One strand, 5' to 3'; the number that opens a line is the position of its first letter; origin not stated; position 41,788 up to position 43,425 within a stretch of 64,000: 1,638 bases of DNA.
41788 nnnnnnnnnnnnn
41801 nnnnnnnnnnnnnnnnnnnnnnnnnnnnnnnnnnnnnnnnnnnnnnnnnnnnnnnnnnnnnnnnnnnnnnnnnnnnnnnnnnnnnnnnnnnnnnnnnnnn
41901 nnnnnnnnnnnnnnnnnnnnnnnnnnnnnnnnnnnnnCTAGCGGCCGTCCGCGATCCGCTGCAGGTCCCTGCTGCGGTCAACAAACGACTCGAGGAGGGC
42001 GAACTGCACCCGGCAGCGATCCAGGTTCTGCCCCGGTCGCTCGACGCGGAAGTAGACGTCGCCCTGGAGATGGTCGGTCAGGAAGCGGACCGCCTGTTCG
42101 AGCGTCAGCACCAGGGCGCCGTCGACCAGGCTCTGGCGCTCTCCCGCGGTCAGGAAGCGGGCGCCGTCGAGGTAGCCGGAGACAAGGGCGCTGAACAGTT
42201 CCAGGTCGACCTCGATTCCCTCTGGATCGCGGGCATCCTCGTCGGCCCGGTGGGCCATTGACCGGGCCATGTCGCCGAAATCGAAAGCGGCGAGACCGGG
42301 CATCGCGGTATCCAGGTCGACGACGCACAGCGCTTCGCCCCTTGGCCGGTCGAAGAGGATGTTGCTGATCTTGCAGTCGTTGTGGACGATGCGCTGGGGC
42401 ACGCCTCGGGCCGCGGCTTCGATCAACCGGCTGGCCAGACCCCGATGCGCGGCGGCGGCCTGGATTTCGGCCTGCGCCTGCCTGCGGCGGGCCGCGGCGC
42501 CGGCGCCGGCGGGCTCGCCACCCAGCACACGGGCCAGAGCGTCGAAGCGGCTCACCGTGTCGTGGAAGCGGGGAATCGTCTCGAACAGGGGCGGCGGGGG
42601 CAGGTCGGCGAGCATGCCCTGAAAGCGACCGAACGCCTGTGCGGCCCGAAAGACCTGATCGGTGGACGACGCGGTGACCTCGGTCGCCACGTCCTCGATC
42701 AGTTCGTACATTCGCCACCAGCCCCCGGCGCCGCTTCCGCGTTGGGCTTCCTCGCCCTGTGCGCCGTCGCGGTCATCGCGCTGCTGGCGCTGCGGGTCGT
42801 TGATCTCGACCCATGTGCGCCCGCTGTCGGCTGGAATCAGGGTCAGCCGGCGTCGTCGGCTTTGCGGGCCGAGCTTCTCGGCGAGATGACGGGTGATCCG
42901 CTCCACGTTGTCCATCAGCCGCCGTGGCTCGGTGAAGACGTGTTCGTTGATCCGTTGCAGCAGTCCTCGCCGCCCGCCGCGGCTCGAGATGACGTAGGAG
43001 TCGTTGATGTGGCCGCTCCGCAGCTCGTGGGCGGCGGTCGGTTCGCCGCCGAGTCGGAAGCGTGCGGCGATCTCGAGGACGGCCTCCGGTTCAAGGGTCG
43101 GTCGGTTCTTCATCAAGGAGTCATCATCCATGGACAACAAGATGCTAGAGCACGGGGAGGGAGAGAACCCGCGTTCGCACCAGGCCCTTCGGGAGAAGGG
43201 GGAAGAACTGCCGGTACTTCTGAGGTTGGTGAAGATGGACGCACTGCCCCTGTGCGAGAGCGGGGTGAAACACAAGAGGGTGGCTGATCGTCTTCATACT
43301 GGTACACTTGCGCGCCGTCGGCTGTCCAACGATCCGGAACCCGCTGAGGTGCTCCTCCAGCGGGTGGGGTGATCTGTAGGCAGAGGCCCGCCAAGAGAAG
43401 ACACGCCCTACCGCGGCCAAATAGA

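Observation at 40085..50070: Uncharacterised, Cys-bracketed domain of about 110 aa present three times in two unrelated secreted proteins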

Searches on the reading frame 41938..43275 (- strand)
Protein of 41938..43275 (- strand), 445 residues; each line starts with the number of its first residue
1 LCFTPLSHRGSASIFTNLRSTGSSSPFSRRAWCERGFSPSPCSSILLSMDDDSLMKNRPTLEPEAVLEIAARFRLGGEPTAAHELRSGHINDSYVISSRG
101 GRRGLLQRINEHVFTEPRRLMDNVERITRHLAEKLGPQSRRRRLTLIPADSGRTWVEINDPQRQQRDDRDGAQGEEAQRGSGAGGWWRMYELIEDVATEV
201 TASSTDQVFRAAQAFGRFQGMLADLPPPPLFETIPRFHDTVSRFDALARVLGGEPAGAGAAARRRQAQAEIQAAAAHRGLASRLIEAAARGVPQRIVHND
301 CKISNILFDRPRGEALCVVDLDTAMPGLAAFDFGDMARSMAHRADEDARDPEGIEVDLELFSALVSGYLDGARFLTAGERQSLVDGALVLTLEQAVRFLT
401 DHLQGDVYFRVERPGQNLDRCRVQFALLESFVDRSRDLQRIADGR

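Call 48: search_protein_families(library=pfam, proteins=[window:41938-43275:-], max_evalue=0.0001)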
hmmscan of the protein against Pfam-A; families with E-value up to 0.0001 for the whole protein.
window:41938-43275:- (445 aa): 1 family
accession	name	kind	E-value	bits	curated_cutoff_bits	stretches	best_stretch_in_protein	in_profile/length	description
PF01636.29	APH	-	2.3e-14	54.2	23.2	1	84-349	4-222/239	Phosphotransferase enzyme family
